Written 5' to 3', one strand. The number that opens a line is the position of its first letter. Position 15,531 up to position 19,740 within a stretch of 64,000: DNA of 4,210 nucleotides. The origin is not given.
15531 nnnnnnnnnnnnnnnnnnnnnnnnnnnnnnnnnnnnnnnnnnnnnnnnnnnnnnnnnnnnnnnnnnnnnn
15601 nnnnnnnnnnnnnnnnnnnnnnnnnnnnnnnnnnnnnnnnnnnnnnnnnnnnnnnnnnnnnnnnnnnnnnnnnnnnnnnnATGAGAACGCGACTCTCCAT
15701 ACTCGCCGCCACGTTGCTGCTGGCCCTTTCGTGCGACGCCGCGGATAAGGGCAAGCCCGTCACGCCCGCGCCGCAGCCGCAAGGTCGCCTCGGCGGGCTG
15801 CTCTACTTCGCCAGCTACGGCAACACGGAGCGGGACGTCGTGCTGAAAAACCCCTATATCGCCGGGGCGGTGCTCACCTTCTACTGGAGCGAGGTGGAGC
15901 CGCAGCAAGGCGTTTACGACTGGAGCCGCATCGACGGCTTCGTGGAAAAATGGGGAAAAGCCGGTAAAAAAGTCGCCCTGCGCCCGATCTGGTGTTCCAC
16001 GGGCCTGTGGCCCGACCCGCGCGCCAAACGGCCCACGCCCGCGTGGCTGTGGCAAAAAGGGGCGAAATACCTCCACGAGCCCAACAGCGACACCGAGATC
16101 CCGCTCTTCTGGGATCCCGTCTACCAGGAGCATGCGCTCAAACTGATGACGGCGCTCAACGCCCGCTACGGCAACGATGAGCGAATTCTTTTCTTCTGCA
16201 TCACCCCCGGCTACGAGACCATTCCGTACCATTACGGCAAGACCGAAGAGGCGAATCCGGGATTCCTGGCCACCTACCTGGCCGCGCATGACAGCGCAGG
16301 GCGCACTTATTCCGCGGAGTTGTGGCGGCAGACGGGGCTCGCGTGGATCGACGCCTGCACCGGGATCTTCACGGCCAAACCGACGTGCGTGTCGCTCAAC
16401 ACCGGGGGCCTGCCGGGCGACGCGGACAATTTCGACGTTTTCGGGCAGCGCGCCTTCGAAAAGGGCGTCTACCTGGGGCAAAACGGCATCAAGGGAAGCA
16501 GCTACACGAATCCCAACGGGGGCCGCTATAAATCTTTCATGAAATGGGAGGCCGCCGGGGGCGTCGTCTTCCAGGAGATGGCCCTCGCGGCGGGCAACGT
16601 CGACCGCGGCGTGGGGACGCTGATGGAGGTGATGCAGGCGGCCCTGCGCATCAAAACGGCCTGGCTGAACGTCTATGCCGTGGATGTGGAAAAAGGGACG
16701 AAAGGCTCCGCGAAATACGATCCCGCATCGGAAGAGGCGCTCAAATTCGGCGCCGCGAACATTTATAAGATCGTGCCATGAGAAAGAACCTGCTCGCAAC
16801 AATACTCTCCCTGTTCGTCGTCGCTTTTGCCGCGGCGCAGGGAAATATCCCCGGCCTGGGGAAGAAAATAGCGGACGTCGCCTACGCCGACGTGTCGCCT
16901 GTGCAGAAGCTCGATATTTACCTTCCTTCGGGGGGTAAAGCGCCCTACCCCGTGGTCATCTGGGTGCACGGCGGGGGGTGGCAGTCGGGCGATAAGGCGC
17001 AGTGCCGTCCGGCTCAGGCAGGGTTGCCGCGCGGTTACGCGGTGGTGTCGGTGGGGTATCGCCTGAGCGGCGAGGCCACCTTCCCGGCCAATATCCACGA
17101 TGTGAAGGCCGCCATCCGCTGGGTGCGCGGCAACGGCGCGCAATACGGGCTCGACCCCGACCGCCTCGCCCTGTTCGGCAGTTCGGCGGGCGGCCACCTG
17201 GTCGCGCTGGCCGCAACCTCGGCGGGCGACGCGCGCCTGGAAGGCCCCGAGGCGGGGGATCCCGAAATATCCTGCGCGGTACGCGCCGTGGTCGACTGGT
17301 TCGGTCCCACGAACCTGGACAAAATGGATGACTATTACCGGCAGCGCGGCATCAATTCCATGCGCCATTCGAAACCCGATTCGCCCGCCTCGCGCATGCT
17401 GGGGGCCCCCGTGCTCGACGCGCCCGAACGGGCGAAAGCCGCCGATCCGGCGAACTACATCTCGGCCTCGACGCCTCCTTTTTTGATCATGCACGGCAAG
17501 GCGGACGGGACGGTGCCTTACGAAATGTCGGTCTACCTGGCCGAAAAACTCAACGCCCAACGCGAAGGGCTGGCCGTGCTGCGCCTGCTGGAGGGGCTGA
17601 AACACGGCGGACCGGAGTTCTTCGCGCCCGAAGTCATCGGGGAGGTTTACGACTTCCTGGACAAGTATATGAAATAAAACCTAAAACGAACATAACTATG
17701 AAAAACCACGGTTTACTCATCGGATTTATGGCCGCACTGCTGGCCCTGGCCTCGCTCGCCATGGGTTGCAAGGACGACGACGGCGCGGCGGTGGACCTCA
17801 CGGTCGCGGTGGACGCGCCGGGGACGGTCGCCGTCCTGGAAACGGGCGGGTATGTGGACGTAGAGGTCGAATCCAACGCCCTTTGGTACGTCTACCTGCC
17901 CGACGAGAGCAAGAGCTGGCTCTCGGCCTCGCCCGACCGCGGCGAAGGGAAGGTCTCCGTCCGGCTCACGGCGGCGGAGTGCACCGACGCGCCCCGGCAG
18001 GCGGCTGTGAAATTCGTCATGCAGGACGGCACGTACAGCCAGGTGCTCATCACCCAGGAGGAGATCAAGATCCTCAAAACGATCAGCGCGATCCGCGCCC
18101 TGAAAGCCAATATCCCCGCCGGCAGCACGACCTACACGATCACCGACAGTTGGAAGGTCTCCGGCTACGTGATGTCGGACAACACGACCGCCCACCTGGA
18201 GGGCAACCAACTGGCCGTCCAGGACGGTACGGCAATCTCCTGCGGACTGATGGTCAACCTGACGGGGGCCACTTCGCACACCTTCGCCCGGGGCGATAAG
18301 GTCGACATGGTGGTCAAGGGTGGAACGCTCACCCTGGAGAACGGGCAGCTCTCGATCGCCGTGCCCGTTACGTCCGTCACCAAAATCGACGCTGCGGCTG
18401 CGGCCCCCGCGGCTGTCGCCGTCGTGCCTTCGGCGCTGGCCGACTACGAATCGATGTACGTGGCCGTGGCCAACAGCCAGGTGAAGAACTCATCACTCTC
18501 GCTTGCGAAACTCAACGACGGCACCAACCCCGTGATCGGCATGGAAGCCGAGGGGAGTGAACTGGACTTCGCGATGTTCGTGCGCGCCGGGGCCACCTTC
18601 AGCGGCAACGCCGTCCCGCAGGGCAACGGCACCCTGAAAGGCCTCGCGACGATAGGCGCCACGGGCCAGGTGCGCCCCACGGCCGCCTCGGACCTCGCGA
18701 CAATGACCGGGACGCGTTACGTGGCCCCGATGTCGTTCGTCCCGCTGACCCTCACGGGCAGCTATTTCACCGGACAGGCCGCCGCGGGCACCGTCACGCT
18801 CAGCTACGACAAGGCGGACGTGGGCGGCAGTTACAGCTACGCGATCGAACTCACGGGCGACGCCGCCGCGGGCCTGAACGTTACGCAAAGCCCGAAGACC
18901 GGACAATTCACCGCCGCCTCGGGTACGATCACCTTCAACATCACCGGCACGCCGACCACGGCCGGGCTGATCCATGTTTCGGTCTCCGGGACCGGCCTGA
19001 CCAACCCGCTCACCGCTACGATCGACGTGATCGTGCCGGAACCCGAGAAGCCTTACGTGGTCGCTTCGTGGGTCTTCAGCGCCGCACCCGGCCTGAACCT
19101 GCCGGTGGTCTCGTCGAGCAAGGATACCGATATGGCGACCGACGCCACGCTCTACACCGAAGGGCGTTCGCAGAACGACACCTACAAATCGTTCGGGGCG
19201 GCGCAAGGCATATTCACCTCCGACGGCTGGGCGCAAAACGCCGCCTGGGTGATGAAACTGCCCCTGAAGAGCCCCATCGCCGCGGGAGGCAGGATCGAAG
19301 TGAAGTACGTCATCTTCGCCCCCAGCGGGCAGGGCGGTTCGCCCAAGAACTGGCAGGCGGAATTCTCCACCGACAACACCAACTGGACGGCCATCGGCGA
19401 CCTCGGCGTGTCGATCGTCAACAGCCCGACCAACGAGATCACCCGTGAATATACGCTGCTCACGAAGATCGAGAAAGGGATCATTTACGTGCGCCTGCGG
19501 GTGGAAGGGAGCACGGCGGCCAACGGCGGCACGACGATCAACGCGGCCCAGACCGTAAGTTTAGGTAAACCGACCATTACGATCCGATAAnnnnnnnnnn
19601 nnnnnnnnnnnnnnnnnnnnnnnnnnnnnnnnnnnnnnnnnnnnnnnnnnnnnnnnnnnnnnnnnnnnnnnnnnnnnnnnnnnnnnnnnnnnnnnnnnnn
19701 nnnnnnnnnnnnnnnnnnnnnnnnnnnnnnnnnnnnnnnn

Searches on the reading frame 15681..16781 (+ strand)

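Call 27: search_protein_families(library=pfam, proteins=[window:15681-16781:+], max_evalue=0.001)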
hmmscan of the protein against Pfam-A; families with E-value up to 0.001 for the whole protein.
window:15681-16781:+ (366 aa): 1 family
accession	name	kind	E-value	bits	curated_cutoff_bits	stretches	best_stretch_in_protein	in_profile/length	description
PF02449.21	Glyco_hydro_42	-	1.3e-10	41.6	21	1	66-220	31-182/376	Beta-galactosidase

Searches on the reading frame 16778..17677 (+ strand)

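Call 27: search_protein_families(library=pfam, proteins=[window:16778-17677:+], max_evalue=0.001)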
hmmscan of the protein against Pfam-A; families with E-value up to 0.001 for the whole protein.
window:16778-17677:+ (299 aa): 8 families
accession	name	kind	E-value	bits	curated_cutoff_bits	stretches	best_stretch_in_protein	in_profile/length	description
PF20434.5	BD-FAE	-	7.3e-68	228.7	26.8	1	45-258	1-215/215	BD-FAE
PF07859.19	Abhydrolase_3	-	1.1e-22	81.2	25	1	60-277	1-207/210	alpha/beta hydrolase fold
PF00135.34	COesterase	-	1.2e-14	54.6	27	1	45-149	88-204/515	Carboxylesterase family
PF00326.27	Peptidase_S9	-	7e-14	52.3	22.6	1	214-299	124-211/213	Prolyl oligopeptidase family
PF02129.25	Peptidase_S15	-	3.3e-08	34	23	1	44-149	6-116/262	X-Pro dipeptidyl-peptidase (S15 family)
PF12697.13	Abhydrolase_6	-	1.9e-05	25.9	26.3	1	60-276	1-204/217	Alpha/beta hydrolase family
PF00561.26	Abhydrolase_1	-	4.5e-05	23.7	25.8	0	58-146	1-87/245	alpha/beta hydrolase fold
PF12146.15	Hydrolase_4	-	0.00013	21.8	27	0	231-267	190-226/239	Serine aminopeptidase, S33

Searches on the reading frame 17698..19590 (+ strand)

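Call 27: search_protein_families(library=pfam, proteins=[window:17698-19590:+], max_evalue=0.001)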
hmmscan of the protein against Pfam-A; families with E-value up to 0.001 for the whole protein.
window:17698-19590:+ (630 aa): 2 families
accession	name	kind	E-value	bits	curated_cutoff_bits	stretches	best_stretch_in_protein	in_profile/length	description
PF18942.5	DUF5689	-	3.2e-19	70.1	28.6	1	128-319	5-202/217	Family of unknown function (DUF5689)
PF13004.13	BACON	-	1.7e-06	28.3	25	1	69-121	6-61/61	Putative binding domain, N-terminal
